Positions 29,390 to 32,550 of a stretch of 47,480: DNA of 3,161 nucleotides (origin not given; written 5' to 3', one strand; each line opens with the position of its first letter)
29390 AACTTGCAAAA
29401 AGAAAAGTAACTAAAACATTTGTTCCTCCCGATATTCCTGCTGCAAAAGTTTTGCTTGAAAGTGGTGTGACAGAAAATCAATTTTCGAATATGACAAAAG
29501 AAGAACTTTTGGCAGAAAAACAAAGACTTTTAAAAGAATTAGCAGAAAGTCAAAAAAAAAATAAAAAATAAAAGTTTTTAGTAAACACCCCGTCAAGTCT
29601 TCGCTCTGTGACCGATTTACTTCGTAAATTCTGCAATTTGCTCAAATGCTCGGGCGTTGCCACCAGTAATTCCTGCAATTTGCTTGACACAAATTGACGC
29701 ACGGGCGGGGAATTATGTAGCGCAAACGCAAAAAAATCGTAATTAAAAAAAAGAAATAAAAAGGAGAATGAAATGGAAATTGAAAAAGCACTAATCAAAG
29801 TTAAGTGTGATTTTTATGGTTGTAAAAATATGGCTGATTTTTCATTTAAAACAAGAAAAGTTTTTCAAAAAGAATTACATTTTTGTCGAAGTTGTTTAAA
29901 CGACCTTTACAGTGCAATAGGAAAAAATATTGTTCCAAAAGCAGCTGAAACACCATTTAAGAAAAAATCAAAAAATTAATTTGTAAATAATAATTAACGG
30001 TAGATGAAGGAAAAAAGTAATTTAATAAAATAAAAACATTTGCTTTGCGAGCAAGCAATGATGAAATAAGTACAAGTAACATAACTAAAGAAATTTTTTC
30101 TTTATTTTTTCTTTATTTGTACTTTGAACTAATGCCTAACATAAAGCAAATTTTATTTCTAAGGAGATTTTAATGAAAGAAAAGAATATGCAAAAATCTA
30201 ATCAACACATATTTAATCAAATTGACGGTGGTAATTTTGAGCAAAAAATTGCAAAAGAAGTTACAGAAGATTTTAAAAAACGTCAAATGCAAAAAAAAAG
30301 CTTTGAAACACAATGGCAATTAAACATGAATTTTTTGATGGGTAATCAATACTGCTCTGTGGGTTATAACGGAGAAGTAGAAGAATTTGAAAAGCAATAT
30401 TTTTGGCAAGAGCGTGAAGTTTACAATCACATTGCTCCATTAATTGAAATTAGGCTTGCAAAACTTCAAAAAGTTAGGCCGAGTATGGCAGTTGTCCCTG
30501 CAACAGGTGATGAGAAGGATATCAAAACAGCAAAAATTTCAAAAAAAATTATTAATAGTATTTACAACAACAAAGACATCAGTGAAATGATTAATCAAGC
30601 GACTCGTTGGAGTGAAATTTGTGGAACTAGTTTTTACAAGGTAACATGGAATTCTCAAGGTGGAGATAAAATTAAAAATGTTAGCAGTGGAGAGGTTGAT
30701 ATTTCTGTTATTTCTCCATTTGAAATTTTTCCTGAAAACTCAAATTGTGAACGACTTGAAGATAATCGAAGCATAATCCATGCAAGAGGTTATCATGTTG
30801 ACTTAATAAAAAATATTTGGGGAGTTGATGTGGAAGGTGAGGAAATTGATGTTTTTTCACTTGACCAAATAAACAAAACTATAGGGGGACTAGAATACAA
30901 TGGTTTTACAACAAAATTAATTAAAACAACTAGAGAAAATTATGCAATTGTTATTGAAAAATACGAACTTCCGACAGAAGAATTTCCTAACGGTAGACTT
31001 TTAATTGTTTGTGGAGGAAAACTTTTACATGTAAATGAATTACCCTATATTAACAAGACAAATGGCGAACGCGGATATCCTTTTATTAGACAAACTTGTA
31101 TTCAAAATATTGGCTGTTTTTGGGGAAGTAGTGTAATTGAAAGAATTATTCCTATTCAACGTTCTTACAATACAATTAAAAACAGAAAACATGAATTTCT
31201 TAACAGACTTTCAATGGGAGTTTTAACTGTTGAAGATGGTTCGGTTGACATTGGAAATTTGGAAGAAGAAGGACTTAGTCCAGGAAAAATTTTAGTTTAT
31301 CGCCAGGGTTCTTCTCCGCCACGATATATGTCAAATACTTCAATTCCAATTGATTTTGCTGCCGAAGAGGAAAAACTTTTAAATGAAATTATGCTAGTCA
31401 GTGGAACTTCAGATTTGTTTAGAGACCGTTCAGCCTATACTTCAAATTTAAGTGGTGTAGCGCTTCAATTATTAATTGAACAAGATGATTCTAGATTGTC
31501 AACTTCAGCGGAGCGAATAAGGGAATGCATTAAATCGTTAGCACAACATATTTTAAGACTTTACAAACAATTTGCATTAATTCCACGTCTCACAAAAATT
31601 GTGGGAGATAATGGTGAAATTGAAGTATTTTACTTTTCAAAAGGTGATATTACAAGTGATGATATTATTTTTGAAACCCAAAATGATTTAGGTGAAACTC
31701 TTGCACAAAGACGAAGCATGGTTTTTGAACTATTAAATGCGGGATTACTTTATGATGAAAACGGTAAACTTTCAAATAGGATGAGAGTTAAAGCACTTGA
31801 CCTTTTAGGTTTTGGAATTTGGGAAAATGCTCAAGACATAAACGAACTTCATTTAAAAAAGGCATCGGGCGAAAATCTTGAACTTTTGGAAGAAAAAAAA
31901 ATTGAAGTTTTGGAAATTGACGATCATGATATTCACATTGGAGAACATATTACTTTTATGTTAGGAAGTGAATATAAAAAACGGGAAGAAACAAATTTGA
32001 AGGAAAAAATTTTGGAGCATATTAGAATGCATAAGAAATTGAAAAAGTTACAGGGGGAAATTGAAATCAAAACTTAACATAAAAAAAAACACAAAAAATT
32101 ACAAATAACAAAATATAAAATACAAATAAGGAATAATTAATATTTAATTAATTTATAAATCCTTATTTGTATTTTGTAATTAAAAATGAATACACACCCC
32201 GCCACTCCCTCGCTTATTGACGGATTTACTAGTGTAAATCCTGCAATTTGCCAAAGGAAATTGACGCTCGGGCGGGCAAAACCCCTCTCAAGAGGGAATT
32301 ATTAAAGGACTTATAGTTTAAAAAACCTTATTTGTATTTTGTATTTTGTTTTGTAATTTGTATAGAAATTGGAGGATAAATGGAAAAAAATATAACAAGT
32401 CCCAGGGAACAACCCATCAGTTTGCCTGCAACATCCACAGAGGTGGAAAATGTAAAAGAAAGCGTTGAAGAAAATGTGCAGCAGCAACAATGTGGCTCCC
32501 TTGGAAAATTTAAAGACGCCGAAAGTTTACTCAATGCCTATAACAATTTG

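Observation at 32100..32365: Reference copy (B) of a dispersed ~110-nt GC-rich, three-hairpin element: candidate new structured RNA or MITE family, always sense to the upstream gene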

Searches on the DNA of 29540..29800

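Call 59: search_rna_families(source=window, start=29540, end=29800, threshold=evalue, max_evalue=10)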
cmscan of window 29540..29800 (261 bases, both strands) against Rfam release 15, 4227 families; matches with E-value up to 10: 1.
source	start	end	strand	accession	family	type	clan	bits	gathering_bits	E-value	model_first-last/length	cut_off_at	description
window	29552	29754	-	RF02696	Teg49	Gene; sRNA;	-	15.1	186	4.5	1-196/196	no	Teg49 sRNA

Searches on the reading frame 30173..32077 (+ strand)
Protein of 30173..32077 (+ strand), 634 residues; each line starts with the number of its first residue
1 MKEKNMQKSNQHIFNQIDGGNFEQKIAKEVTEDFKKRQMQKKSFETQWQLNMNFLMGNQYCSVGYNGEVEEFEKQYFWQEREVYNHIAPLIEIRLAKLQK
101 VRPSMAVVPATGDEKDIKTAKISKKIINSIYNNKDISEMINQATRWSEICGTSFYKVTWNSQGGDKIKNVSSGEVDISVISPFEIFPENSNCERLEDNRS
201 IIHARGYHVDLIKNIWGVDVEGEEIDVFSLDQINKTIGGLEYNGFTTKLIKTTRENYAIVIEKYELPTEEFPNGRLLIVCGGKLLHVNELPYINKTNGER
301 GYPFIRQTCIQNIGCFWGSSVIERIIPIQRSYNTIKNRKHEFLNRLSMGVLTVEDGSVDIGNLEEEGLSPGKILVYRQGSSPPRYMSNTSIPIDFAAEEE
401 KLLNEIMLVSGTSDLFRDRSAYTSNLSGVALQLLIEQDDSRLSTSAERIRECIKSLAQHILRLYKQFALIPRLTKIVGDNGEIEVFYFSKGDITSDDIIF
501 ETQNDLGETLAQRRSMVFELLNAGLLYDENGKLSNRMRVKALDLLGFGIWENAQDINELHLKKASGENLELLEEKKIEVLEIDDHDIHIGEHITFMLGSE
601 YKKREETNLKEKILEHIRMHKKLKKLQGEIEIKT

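Call 11: search_protein_families(library=pfam, proteins=[window:30173-32077:+])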
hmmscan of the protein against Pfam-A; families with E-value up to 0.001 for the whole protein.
window:30173-32077:+ (634 aa): 2 families
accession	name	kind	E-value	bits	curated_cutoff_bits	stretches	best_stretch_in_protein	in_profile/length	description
PF16510.12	P22_portal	-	5.2e-20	71.9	26.1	1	79-506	43-481/594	Phage P22-like portal protein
PF05133.19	SPP1_portal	-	0.00073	19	25.5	0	121-191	74-131/416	Phage portal protein, SPP1 Gp6-like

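Call 20: find_encoding_contigs(protein=window:30173-32077:+, flank=6000, max_places=10)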
Protein window:30173-32077:+ (634 aa): 1 contig read that carries it; 1 place shown.
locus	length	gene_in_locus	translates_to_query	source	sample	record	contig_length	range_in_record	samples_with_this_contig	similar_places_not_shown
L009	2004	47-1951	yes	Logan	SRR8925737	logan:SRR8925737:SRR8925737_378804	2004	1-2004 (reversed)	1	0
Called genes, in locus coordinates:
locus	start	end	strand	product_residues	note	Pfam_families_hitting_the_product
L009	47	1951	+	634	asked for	PF16510:P22_portal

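Call 22: search_protein_families(library=phrogs, proteins=[window:30173-32077:+])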
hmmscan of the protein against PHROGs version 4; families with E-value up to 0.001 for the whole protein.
window:30173-32077:+ (634 aa): 1 family
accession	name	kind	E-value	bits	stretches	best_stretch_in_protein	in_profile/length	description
phrog_156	-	head and packaging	1.9e-39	136.6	1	24-506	9-498/681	portal protein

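Call 33: find_homologous_proteins(query=window:30173-32077:+, max_evalue=1e-20)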
Query window:30173-32077:+ (634 aa): 5667 proteins with E <= 1e-20 among 8000 candidates; the best 120 are listed.
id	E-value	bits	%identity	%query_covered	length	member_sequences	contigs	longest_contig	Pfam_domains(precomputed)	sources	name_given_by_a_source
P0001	0.0e+0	1425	100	100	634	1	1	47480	PF16510.13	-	-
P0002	0.0e+0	1105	74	98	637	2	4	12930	PF16510.13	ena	-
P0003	0.0e+0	1104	74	98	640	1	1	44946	PF16510.13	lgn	-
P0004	0.0e+0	1089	75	96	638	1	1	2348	PF16510.13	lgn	-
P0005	0.0e+0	1087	73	98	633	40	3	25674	PF23899.2,PF16510.13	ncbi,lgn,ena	-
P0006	0.0e+0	1086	71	99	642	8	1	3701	PF16510.13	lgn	-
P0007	0.0e+0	1085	73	98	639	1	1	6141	PF16510.13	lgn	-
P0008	0.0e+0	1084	73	100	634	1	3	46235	PF16510.13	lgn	-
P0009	0.0e+0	1083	73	98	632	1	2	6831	PF23899.2,PF16510.13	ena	-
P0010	0.0e+0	1081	72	99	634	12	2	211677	PF16510.13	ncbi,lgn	-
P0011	0.0e+0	1072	73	99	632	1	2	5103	PF16510.13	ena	-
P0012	0.0e+0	1062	71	100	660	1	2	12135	PF16510.13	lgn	-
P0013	0.0e+0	1061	73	98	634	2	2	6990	PF16510.13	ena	-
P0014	0.0e+0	1061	71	99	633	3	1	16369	PF23899.2,PF16510.13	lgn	-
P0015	0.0e+0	1058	71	98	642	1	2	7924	PF16510.13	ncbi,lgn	-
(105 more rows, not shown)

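Call 34: find_encoding_contigs(protein=P0003, flank=10000, max_places=4)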
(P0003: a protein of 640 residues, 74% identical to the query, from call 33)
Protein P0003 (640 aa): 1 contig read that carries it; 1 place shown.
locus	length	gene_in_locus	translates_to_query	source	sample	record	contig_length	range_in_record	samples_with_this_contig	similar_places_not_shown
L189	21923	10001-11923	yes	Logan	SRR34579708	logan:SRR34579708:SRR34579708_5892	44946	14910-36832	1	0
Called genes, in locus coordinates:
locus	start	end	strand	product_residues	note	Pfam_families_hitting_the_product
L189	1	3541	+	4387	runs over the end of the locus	-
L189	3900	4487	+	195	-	-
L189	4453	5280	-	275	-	-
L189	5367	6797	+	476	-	PF03237:Terminase_6N, PF17289:Terminase_6C (weak)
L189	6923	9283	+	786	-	PF07581:Glug (faint)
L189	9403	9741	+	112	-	-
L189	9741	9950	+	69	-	-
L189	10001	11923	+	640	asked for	PF16510:P22_portal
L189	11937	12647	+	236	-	-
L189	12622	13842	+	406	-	-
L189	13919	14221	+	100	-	-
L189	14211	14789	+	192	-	-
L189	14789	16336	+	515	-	-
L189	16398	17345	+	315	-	PF25588:DUF7934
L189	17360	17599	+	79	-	PF10960:Holin_BhlA, PF06129:Chordopox_G3 (weak)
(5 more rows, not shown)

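Call 35: find_encoding_contigs(protein=P0008, flank=10000, max_places=4)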
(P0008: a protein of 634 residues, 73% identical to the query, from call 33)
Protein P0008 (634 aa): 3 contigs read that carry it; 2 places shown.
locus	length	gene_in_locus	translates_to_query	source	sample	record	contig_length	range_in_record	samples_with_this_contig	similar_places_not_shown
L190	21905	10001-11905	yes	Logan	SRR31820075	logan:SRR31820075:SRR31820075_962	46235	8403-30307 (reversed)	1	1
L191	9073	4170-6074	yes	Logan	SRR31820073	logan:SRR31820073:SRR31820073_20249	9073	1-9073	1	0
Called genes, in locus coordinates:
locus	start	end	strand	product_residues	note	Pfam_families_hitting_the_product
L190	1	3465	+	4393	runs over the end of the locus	-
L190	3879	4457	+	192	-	-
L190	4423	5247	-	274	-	-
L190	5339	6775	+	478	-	PF03237:Terminase_6N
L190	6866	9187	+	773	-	PF07581:Glug (faint)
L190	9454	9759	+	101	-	-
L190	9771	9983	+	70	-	-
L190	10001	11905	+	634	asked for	PF16510:P22_portal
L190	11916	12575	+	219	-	-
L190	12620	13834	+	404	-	-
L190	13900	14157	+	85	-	-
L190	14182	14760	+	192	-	-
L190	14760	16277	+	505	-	-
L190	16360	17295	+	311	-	PF25588:DUF7934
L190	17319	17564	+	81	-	PF10960:Holin_BhlA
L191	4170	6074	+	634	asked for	PF16510:P22_portal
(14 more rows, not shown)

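Call 36: find_encoding_contigs(protein=P0010, flank=10000, max_places=4)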
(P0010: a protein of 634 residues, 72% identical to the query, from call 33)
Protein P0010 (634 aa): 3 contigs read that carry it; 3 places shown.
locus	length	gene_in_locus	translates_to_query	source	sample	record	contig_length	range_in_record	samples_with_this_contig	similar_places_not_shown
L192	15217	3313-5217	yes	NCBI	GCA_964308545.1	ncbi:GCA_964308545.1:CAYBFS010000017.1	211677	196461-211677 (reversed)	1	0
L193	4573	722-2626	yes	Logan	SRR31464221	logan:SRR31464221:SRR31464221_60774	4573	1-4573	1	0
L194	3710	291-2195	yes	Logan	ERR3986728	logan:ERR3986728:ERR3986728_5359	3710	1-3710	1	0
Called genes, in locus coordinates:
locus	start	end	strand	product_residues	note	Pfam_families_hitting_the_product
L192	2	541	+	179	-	?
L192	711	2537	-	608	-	-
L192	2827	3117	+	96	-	-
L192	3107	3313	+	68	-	-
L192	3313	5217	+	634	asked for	PF16510:P22_portal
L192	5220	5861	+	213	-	-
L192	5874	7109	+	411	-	-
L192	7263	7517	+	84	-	-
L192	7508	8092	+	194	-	-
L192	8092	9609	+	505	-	-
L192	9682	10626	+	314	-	PF25588:DUF7934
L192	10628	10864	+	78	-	PF10960:Holin_BhlA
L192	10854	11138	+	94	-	PF04531:Phage_holin_1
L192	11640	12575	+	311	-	-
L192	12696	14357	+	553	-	PF00753:Lactamase_B, PF12706:Lactamase_B_2, PF22505:RNase_J_b_CASP, PF07521:RMMBL, PF17770:RNase_J_C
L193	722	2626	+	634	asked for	PF16510:P22_portal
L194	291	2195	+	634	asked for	PF16510:P22_portal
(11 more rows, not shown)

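Call 78: find_encoding_contigs(protein=P0002, flank=10000, max_places=4)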
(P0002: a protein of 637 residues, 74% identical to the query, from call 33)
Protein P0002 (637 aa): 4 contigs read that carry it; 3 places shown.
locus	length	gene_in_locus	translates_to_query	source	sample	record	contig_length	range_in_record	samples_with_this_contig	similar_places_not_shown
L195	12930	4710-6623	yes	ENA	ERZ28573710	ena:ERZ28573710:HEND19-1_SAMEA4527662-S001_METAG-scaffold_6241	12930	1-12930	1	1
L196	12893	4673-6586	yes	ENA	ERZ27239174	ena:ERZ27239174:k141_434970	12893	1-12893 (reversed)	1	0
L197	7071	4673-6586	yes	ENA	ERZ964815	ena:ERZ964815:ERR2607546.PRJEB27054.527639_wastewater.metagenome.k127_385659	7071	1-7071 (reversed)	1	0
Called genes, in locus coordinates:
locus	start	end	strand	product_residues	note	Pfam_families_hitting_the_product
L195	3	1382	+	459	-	?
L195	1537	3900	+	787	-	PF07581:Glug (faint)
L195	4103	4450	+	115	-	-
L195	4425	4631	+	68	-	-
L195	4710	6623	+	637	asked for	PF16510:P22_portal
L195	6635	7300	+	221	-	-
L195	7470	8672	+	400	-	-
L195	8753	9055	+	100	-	-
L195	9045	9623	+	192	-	-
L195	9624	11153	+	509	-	-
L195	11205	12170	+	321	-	PF25588:DUF7934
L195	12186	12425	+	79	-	PF10960:Holin_BhlA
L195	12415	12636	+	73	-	PF04531:Phage_holin_1 (weak)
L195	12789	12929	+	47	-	?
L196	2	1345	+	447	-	?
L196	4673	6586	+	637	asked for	PF16510:P22_portal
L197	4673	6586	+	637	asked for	PF16510:P22_portal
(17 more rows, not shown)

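Call 79: find_encoding_contigs(protein=P0005, flank=10000, max_places=3)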
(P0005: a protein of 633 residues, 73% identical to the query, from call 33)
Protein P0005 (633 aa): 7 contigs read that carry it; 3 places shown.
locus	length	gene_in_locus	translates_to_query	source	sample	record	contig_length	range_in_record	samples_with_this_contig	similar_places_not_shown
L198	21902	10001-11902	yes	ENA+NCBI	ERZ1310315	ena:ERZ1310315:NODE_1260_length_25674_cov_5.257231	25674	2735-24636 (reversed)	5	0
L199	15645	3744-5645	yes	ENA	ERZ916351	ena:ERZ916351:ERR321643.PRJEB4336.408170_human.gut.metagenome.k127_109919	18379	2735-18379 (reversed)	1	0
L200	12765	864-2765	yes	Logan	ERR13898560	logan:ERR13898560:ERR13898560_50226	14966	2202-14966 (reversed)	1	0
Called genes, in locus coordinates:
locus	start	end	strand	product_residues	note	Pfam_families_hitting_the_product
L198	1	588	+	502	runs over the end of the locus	PF13396:PLDc_N (faint), PF13091:PLDc_2, PF00614:PLDc, PF13091:PLDc_2, PF00614:PLDc (weak)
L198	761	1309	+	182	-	-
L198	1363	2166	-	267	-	-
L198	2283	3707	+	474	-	PF03237:Terminase_6N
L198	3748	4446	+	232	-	PF04239:DUF421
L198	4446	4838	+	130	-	PF14276:DUF4363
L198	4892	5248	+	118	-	-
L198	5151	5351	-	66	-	-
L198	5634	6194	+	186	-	-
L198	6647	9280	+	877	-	PF01326:PPDK_N, PF00391:PEP-utilizers, PF02896:PEP-utilizers_C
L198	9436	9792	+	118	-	-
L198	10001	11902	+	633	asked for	PF16510:P22_portal, PF23899:SU10_portal (weak)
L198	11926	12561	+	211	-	-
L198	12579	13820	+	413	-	-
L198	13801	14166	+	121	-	-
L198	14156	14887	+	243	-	-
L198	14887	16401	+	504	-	-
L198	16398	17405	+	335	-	PF25588:DUF7934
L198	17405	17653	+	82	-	-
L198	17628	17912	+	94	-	PF04531:Phage_holin_1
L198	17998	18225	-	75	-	-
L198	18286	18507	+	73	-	PF13560:HTH_31 (weak), PF12844:HTH_19, PF01381:HTH_3, PF13443:HTH_26 (weak)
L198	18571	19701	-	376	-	PF02463:SMC_N, PF13175:AAA_15, PF13476:AAA_23, PF13304:AAA_21 (faint)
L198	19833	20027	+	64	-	PF01192:RNA_pol_Rpb6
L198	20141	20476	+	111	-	PF01205:Impact_N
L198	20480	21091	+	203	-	PF21982:RecX_HTH1, PF02631:RecX_HTH2, PF21981:RecX_HTH3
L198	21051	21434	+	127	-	PF01648:ACPS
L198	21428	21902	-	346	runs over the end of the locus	PF03033:Glyco_transf_28, PF04101:Glyco_tran_28_C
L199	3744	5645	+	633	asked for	PF16510:P22_portal, PF23899:SU10_portal (weak)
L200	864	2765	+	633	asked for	PF16510:P22_portal, PF23899:SU10_portal (weak)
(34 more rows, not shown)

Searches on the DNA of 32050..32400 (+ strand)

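Call 10: search_rna_families(source=window, start=32050, end=32400, threshold=evalue, max_evalue=10)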
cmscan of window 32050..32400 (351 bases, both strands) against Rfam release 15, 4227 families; matches with E-value up to 10: 1.
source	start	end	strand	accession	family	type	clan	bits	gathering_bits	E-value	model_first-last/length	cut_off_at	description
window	32247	32343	+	RF02863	sRNA_2410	Gene; sRNA;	-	16.5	61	2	1-196/196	no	Enterococcus sRNA 2410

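Call 15: search_dna_similar(query=window:32185-32310:+, collection=phages, mode=distant, max_evalue=1)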
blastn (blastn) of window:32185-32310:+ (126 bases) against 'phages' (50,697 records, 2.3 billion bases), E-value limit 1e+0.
Records with a match: 2; places in all: 2; records where one place covers at least 80% of the query: 0.
Best place of each record, by identity: 90-95% 2.
By first word of the organism name: Acinetobacter 2.
By host as written in the record: - 2.
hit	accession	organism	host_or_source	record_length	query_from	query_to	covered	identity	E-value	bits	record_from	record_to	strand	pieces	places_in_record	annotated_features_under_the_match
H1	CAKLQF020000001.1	Acinetobacter phage MD-2021a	not known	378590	53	78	21%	92.3%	4e-1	39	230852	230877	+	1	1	putative indolepyruvate ferredoxin alpha subunit A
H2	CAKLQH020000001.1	Acinetobacter phage MD-2021a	not known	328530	53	78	21%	92.3%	4e-1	39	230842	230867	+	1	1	putative indolepyruvate ferredoxin alpha subunit A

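Call 16: search_dna_similar(query=window:32185-32310:+, collection=plasmids, mode=distant, max_evalue=1)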
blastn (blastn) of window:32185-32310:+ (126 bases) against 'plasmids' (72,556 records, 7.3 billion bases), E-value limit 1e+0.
No match.
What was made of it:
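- No match in phage or plasmid records (calls 15, 16).
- Tried and rejected: blastn against phage and plasmid records found nothing relevant (calls 15, 16).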

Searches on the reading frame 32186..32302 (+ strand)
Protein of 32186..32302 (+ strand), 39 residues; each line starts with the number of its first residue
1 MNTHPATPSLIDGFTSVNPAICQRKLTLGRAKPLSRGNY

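Call 86: list_cluster_members(proteins=[window:32186-32302:+, window:6811-6972:-, window:29553-29798:-, window:29645-29791:-, window:29414-29596:-])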
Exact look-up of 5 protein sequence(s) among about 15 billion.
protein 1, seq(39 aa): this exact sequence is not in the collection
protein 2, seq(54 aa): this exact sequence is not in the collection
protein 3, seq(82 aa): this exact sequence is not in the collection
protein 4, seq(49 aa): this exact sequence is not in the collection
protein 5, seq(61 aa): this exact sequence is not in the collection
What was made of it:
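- On Classical MITE: None of the overlapping ORFs is a called gene in the 15-billion-protein collection (call 86).
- Tried and rejected: None of these ORFs is in the protein collection (call 86).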
